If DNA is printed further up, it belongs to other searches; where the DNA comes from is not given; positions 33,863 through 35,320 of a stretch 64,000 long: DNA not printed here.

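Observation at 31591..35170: Three-gene operon of uncharacterised helical proteins: TelA-like protein, single-pass membrane protein, coiled-coil protein with poly-Gly tail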

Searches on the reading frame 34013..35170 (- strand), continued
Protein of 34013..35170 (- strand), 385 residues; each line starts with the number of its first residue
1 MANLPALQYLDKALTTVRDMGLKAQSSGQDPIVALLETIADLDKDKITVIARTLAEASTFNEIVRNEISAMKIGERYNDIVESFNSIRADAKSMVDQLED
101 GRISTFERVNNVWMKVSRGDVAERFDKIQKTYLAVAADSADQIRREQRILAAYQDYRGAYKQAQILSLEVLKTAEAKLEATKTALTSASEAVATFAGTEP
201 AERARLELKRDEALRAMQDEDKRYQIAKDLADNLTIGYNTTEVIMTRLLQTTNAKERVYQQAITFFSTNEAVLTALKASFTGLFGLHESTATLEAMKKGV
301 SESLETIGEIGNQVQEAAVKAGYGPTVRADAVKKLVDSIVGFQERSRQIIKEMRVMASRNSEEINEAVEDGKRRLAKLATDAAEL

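Call 37: search_dna_similar(query=window:34013-35170:-, collection=plasmids, mode=protein, max_evalue=10, max_rows=40, rows=spread)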
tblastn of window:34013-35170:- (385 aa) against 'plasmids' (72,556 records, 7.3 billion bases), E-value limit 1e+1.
Records with a match: 11; places in all: 11; records where one place covers at least 80% of the query: 11.
Best place of each record, by identity: 60-80% 2; <60% 9.
By first word of the organism name: Pseudomonas 7; Microvirga 1; Bradyrhizobium 1; Methylorubrum 1; Rhizobium 1.
By predicted mobility (MOB-suite, as given by PLSDB): non-mobilizable 9; conjugative 2.
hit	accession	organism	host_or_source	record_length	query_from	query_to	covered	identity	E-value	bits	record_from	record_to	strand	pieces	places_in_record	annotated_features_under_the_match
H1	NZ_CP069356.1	Microvirga sp. VF16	Vachellia farnesiana,Cell culture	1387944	6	385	99%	65.3%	3e-152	482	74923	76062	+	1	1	none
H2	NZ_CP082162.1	Bradyrhizobium sp. 195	Acmispon strigosus,cell culture,root ...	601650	7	385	98%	63.1%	4e-149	473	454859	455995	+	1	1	cell surface protein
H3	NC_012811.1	Methylorubrum extorquens AM1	-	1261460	1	378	98%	50.6%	4e-105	347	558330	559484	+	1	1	none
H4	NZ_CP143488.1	Pseudomonas silesiensis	single cell,landfill for plastics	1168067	5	383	98%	45.8%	1e-90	305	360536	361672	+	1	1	record has no annotation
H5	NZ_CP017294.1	Pseudomonas aeruginosa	Homo sapiens,blood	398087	9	378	96%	43.2%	6e-82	280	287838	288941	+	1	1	merozoite surface protein 3b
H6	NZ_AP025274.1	Pseudomonas alcaligenes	Homo sapiens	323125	9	378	96%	43.0%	1e-81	279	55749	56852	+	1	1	merozoite surface protein 3b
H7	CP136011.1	Pseudomonas sp. FeN3W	cell culture,marine sediment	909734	1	383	99%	39.2%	4e-82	280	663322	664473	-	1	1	hypothetical protein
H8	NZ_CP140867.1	Rhizobium leguminosarum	Trifolium pratense,whole organism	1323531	8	375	96%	40.3%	2e-68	241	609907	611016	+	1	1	record has no annotation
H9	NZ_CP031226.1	Pseudomonas amygdali pv. lachrymans str. M301315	-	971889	1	374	97%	38.1%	3e-67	238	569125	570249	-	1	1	hypothetical protein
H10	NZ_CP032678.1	Pseudomonas sp. Leaf58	Arabidopsis,whole organism,phyllosphere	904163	6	382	98%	35.6%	9e-61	219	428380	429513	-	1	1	hypothetical protein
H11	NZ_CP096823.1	Pseudomonas aeruginosa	Homo sapiens,blood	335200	3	382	99%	35.0%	2e-54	200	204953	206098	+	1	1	merozoite surface protein 3b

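Call 38: get_annotated_region(hit=H5, flank=7000)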
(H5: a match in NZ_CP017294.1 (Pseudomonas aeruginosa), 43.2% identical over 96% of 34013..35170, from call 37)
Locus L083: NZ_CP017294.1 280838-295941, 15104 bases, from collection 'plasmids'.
description: Pseudomonas aeruginosa strain PA83 plasmid unnamed1, complete sequence
organism: Pseudomonas aeruginosa (NCBI taxid 287)
taxonomy: Bacteria; Pseudomonadota; Gammaproteobacteria; Pseudomonadales; Pseudomonadaceae; Pseudomonas; Pseudomonas aeruginosa
host: -; source: Homo sapiens,blood; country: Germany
typing (MOB-suite, as given by PLSDB): conjugative; replicon IncP; relaxase MOBP; mating-pair formation MPF_T
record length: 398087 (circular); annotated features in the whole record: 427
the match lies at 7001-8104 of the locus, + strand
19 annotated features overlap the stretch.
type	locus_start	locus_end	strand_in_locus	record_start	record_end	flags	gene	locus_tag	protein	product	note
CDS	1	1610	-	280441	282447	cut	-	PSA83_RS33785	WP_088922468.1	hypothetical protein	-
CDS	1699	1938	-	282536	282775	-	-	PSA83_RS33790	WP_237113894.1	hypothetical protein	-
CDS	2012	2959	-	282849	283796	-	-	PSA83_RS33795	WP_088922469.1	tetratricopeptide repeat protein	-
CDS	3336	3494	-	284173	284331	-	-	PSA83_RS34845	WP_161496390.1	hypothetical protein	-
CDS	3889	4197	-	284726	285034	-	-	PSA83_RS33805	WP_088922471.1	hypothetical protein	-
CDS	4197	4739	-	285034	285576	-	-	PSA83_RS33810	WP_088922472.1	hypothetical protein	-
CDS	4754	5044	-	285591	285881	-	-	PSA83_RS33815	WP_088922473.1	hypothetical protein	-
CDS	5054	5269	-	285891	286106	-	-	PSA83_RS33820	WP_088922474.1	hypothetical protein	-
CDS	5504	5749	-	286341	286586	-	-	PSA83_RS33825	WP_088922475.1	hypothetical protein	-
CDS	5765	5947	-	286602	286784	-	-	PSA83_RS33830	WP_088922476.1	hypothetical protein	-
CDS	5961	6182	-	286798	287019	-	-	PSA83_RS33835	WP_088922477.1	hypothetical protein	-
CDS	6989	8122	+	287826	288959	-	-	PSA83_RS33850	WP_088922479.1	merozoite surface protein 3b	-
CDS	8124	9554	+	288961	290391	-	-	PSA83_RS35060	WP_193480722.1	DUF6384 family protein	-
CDS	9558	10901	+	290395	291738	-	-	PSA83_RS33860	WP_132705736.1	hypothetical protein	-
CDS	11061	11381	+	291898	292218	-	-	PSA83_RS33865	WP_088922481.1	hypothetical protein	-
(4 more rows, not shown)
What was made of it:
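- IncP-2-type Pseudomonas megaplasmids, which carry the triad (call 38), are classically tellurite resistant.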

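Call 39: get_annotated_region(hit=H3, flank=6000)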
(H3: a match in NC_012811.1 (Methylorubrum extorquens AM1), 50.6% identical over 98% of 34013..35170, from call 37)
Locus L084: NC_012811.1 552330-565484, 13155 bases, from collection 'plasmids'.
description: Methylorubrum extorquens AM1 megaplasmid, complete sequence
organism: Methylorubrum extorquens AM1 (NCBI taxid 272630)
taxonomy: Bacteria; Pseudomonadota; Alphaproteobacteria; Hyphomicrobiales; Methylobacteriaceae; Methylorubrum; Methylorubrum extorquens; Methylorubrum extorquens AM1
host: -; source: -; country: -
typing (MOB-suite, as given by PLSDB): non-mobilizable; replicon rep_cluster_56; mating-pair formation MPF_I
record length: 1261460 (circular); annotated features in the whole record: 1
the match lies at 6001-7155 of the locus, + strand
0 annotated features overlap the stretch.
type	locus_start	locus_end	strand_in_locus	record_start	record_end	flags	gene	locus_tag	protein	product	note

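Call 52: search_protein_families(library=pfam, proteins=[L083:8124-9554:+, L083:9558-10901:+, L083:6989-8122:+], max_evalue=0.1)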
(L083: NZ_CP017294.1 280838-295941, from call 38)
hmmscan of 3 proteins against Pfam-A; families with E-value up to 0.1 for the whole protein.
L083:8124-9554:+ (476 aa): 1 family
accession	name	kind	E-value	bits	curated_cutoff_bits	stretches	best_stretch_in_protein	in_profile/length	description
PF19911.4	DUF6384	-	1.1e-43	149.9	25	2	4-150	6-156/308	Family of unknown function (DUF6384)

L083:9558-10901:+ (447 aa): 0 families

L083:6989-8122:+ (377 aa): 1 family
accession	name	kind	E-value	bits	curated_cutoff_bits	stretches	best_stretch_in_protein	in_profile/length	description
PF10422.14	LRS4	-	0.057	13.8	24.2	1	134-223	45-138/211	Monopolin complex subunit LRS4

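Call 60: search_dna_similar(query=window:34013-35170:-, collection=phages, mode=protein, max_evalue=1)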
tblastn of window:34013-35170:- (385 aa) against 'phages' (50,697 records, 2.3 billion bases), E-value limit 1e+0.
Records with a match: 2; places in all: 2; records where one place covers at least 80% of the query: 2.
Best place of each record, by identity: <60% 2.
By first word of the organism name: Yersinia 2.
By host as written in the record: Yersinia enterocolitica 2.
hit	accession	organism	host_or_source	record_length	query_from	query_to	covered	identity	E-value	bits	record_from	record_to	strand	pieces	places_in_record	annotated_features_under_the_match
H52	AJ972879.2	Yersinia phage phiR1-37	Yersinia enterocolitica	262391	2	383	99%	38.5%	9e-75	258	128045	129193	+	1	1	g190: CDS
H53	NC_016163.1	Yersinia phage phiR1-37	Yersinia enterocolitica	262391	2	383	99%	38.5%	9e-75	258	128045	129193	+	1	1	g190: hypothetical protein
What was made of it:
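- It occurs on megaplasmids and in a phage (calls 37, 60). Presence in rod-shaped Pseudomonas plasmids and in a Yersinia phage argues against a lineage-specific role in morphogenesis (calls 37, 60).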

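Call 61: get_annotated_region(hit=H53, flank=7000)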
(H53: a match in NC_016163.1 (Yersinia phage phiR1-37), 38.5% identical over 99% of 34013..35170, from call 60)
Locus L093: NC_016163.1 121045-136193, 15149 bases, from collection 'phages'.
description: Yersinia phage phiR1-37, complete genome.
organism: Yersinia phage phiR1-37 (NCBI taxid 331278)
taxonomy: Viruses; Duplodnaviria; Heunggongvirae; Uroviricota; Caudoviricetes
host: Yersinia enterocolitica; source: -; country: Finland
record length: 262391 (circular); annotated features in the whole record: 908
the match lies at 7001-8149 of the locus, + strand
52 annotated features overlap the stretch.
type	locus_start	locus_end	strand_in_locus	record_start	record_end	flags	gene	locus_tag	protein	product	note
regulatory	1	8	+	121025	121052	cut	g367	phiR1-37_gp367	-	terminator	Rho independent terminator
regulatory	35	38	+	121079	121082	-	g367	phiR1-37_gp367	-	ribosome_binding_site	AAGG 121079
CDS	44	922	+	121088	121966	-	g177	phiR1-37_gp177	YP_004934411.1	hypothetical protein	-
regulatory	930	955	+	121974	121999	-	g367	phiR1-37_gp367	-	terminator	Rho independent terminator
regulatory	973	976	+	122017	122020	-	g367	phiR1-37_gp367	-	ribosome_binding_site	-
CDS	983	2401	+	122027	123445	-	g178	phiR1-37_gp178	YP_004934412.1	RNA polymerase beta subunit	phage structural protein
regulatory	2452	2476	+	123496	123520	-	g367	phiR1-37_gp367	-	promoter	-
regulatory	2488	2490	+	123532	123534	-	g367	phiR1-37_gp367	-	ribosome_binding_site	-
CDS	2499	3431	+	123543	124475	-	g179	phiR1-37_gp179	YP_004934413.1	HNH endonuclease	-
regulatory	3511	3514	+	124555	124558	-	g367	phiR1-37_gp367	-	ribosome_binding_site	-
CDS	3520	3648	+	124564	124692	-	g180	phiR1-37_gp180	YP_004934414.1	hypothetical protein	-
regulatory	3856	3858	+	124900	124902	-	g367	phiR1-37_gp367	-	ribosome_binding_site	-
CDS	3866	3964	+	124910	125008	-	g181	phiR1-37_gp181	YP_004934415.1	hypothetical protein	-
regulatory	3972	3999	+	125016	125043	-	g367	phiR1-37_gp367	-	terminator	Rho independent terminator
regulatory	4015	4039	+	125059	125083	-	g367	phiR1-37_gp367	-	promoter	-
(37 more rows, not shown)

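Call 62: search_protein_families(library=pfam, proteins=[L093:6974-8158:+, L093:8217-9539:+, L093:9552-10805:+, L093:10868-11845:+], max_evalue=0.1)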
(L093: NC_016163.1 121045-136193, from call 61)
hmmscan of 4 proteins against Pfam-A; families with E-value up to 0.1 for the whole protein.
L093:6974-8158:+ (394 aa): 0 families

L093:8217-9539:+ (440 aa): 3 families
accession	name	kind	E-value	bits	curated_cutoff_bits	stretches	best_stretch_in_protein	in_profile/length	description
PF19911.4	DUF6384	-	4.7e-26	92.1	25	2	261-440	128-308/308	Family of unknown function (DUF6384)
PF09682.15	Phage_holin_6_1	-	0.002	19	24.9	0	99-149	3-56/101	Bacteriophage holin of superfamily 6 (Holin_LLH)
PF09716.15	ETRAMP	-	0.008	16.6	29.1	1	93-127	47-81/81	Malarial early transcribed membrane protein (ETRAMP)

L093:9552-10805:+ (417 aa): 3 families
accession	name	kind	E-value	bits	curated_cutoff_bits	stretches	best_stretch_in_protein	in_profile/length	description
PF04728.18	LPP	-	0.018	15.8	29.1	0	344-374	10-39/53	Lipoprotein leucine-zipper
PF11319.13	VasI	-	0.062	13.4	26.5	0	224-248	157-181/184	Type VI secretion system VasI, EvfG, VC_A0118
PF05531.17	NPV_P10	-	0.076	13.9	29.8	0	196-255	12-71/75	Nucleopolyhedrovirus P10 protein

L093:10868-11845:+ (325 aa): 1 family
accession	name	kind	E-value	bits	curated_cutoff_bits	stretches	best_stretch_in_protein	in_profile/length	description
PF14288.11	FKS1_dom1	-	0.095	13.5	27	0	132-194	16-76/111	1,3-beta-glucan synthase subunit FKS1, domain-1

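Call 67: predict_structure(alignment_id=A2)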
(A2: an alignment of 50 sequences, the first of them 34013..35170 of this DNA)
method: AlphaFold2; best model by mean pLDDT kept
length: 385 residues; sequences in the alignment: 50
mean_pLDDT: 76.5   pTM: 0.70
mean pLDDT of the five models: 76.5, 74.1, 73.1, 71.8, 64.4
residues with pLDDT >= 90: 110; 70-90: 170; 50-70: 65; < 50: 40
segments of 3 or more residues with pLDDT < 50: 286-325
pLDDT, mean of each block of 10 residues (from residue 1): 79 88 74 92 95 89 82 70 75 69 73 81 82 81 87 91 95 97 97 97 97 97 93 85 76 71 68 66 51 32 28 36 51 67 71 72 77 77 70
secondary structure, 60 per line:
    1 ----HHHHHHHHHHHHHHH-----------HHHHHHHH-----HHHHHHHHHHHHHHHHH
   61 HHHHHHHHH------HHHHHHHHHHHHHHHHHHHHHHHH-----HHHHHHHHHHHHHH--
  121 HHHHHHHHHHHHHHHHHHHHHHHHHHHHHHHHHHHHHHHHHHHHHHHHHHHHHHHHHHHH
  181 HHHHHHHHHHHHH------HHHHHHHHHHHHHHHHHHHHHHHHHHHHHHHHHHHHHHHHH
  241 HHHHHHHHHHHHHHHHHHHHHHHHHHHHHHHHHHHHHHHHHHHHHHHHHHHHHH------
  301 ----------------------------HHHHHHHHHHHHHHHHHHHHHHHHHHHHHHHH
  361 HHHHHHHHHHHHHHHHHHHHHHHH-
elements in order: H5-19 H31-38 H44-69 H76-99 H105-118 H121-193 H200-294 H329-384
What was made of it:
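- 34013..35170 (-): Gene A, 385 aa: soluble, all-helical, TelA-like-fold protein and the most conserved of the three. AlphaFold model has pLDDT 76.5 and pTM 0.70, with three very long helices at 121-193, 200-294 and 329-384 (call 67).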

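Call 70: fold_search(model_id=the predicted structure, library=pdb)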
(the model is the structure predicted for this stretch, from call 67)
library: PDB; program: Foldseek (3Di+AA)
matches with E <= 10: 1036; with E <= 0.001: 0
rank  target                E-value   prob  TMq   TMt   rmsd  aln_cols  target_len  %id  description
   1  6w08_A                2.9e-03  0.94  0.18  0.19  24.0       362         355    8  Crystal Structure of Motility Associated Killing Factor E from Vibrio cholerae (released 2020-03-11)
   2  7p3r_B                3.7e-03  1.00  0.28  0.31  19.9       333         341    9  Helical structure of the toxin MakA from Vibrio cholera (released 2022-02-23)
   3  2nrj                  3.7e-03  0.96  0.21  0.23  25.2       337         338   13  Crystal Structure of Hemolysin binding component from Bacillus cereus (released 2006-11-14)
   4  6tao_B                5.3e-03  0.85  0.17  0.18  22.3       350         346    8  The cytotoxin MakE from Vibrio cholerae (released 2020-11-18)
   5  3zx6_B                1.1e-02  0.91  0.23  0.26  55.6       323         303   12  Structure of Hamp(AF1503)-Tsr fusion - Hamp (A291V) mutant (released 2012-02-29)
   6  7a0g_DDD              1.3e-02  0.92  0.21  0.25  19.8       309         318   11  Structure of the SmhB pore of the tripartite alpha-pore forming toxin, Smh, from Serratia marcescens. (released 2021-03-31)
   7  3zx6_A                1.3e-02  0.89  0.20  0.24  54.0       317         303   12  Structure of Hamp(AF1503)-Tsr fusion - Hamp (A291V) mutant (released 2012-02-29)
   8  7a0g_BBB              1.4e-02  0.87  0.20  0.23  20.3       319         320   11  Structure of the SmhB pore of the tripartite alpha-pore forming toxin, Smh, from Serratia marcescens. (released 2021-03-31)
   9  6h2f_H                1.5e-02  0.84  0.20  0.21  16.1       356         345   12  Structure of the pre-pore AhlB of the tripartite alpha-pore forming toxin, AHL, from Aeromonas hydrophila. (released 2019-07-10)
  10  6h2f_B                1.6e-02  0.84  0.20  0.21  16.1       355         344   11  Structure of the pre-pore AhlB of the tripartite alpha-pore forming toxin, AHL, from Aeromonas hydrophila. (released 2019-07-10)
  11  7a0g_III              1.8e-02  0.87  0.21  0.25  19.8       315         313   10  Structure of the SmhB pore of the tripartite alpha-pore forming toxin, Smh, from Serratia marcescens. (released 2021-03-31)
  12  6tao_A                1.8e-02  0.82  0.19  0.20  20.9       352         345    8  The cytotoxin MakE from Vibrio cholerae (released 2020-11-18)
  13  2ch7_B                2.5e-02  0.99  0.32  0.39  52.5       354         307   12  Crystal structure of the cytoplasmic domain of a bacterial chemoreceptor from Thermotoga maritima (released 2006-04-18)
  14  6h2f_D                2.7e-02  0.99  0.31  0.34  13.3       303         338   10  Structure of the pre-pore AhlB of the tripartite alpha-pore forming toxin, AHL, from Aeromonas hydrophila. (released 2019-07-10)
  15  7nmq                  2.9e-02  0.84  0.21  0.22  23.2       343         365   11  Bacillus cereus HblL1 toxin component (released 2021-04-07)
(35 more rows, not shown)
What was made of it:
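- On ClyA-family alpha-pore-forming toxins: Best PDB hits are MakE 2.9e-3, MakA and Hbl-B 3.7e-3, and SmhB, AhlB, NheA and ClyA at 1e-2 to 8e-2, with TM 0.2-0.3 (call 70).
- PDB hits all have E>1e-3 (call 70). These hits are weak (E 3e-3 to 8e-2, TM 0.2-0.3; call 70).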

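Call 74: fold_search(model_id=the predicted structure, library=viral)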
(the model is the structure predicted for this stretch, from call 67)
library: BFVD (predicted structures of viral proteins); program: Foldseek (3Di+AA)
matches with E <= 10: 788; with E <= 0.001: 4
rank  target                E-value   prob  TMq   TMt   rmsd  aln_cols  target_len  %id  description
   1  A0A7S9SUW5            1.5e-05  1.00  0.51  0.54  11.7       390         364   14  (no name in the UniProt tables at hand)
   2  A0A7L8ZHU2            4.5e-04  1.00  0.24  0.25  19.6       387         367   13  Toxic anion resistance protein [Escherichia phage VEcB]
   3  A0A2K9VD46            5.2e-04  1.00  0.49  0.51  15.1       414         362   12  Tellurite resistance protein [Lactobacillus phage Semele]
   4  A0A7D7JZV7            7.0e-04  1.00  0.34  0.24  26.4       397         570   10  (no name in the UniProt tables at hand)
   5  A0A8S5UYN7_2          3.1e-03  1.00  0.26  0.14  30.2       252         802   14  Endosialidase chaperone [Siphoviridae sp. ctkKt3]
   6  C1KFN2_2              6.8e-03  1.00  0.30  0.13  14.8       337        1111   14  Putative tail fibre protein [Lactobacillus phage Lb338-1]
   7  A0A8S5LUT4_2          7.8e-03  1.00  0.34  0.18  43.0       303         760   17  Tail protein [Siphoviridae sp. ctMsr1]
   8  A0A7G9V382            8.6e-03  1.00  0.38  0.40  14.2       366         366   11  Tellurite resistance protein [Pseudomonas phage phiPsa397]
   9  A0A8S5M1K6            1.2e-02  1.00  0.35  0.12  10.3       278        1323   11  Minor tail protein [Siphoviridae sp. ctX926]
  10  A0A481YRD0            1.7e-02  0.93  0.25  0.15  38.3       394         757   12  non-specific serine/threonine protein kinase [Marseillevirus LCMAC101]
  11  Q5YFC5                1.7e-02  0.91  0.22  0.25  43.0       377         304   14  Uncharacterized protein [Singapore grouper iridovirus]
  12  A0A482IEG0            2.1e-02  0.33  0.13  0.08  35.1       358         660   12  Uncharacterized protein [Stenotrophomonas phage YB07]
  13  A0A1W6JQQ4            2.4e-02  0.99  0.21  0.35  20.5       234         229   16  (no name in the UniProt tables at hand)
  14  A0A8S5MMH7            2.4e-02  0.47  0.16  0.07  37.6       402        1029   13  STRUCTURAL MAINTENANCE OF CHROMOSOMES PROTEIN [Siphoviridae sp. ctxc31]
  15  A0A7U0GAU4            2.6e-02  0.97  0.32  0.34  20.8       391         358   14  (no name in the UniProt tables at hand)
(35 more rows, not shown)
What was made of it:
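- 34013..35170 (-): Foldseek results are in calls 70 and 74.
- Closest known: TelA / KlaB toxic-anion-resistance proteins. Same: Predicted fold of A matches phage TelA-named models (Foldseek E 4.5e-4 to 8.6e-3; call 74).
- Foldseek against BFVD gives E 4.5e-4 and 5.2e-4 to phage 'toxic anion resistance' and 'tellurite resistance' proteins, with two more TelA-named hits lower down (call 74). A has a TelA-like fold (call 74).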

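Call 78: search_protein_families(library=phrogs, proteins=[window:34013-35170:-], max_evalue=0.01)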
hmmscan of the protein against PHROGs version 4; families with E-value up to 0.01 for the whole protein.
window:34013-35170:- (385 aa): 0 families

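Call 79: find_related_loci(query=A1, collection=viral_contigs, flank=6000)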
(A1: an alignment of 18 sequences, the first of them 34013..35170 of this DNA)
Query A1 (385 aa) in viral_contigs; peptide patterns used: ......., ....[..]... (x = any residue, [..] = any of these).
49 stretches matched a pattern; 1 encode a relative of the query (tblastn E <= 1e-3); 1 distinct loci.
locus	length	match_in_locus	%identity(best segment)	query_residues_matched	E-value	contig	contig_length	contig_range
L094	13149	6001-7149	39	2-383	5e-86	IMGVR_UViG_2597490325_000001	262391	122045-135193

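Call 80: find_related_loci(query=L093:6974-8158:+, collection=viral_contigs, flank=6000)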
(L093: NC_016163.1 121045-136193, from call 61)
Query L093:6974-8158:+ (394 aa) in viral_contigs; peptide patterns used: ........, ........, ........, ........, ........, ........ (x = any residue, [..] = any of these).
9 stretches matched a pattern; 1 encode a relative of the query (tblastn E <= 1e-3); 1 distinct loci.
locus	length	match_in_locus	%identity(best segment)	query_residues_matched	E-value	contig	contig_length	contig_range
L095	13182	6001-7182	100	1-394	0e+0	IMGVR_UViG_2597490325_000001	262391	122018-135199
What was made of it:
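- Tried and rejected: Only phiR1-37 itself was found (calls 79, 80).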

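Call 90: search_solved_structures(query=A2, max_evalue=1)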
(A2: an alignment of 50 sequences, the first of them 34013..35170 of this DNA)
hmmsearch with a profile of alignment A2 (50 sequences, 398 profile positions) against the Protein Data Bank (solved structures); distinct sequences matched with E-value up to 1: 7.
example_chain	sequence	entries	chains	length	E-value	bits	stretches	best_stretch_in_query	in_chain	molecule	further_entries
4n84_A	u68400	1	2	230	0.014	17.3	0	288-385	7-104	14-3-3 protein zeta/delta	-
9cfs_A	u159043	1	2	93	0.021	16.7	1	207-278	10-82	Long regulatory protein rop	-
8qhp_A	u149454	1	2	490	0.05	15.5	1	183-304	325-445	Cysteine--tRNA ligase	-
4ug3_A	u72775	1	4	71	0.099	14.5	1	320-376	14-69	CELL CYCLE PROTEIN GPSB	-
3rk3_E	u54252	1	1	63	0.12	14.3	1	185-227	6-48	Complexin-1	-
1kfm_A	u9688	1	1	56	0.73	11.6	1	183-230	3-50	MAJOR OUTER MEMBRANE LIPOPROTEIN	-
9rlc_L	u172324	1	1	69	0.98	11.2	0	183-230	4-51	Major outer membrane lipoprotein Lpp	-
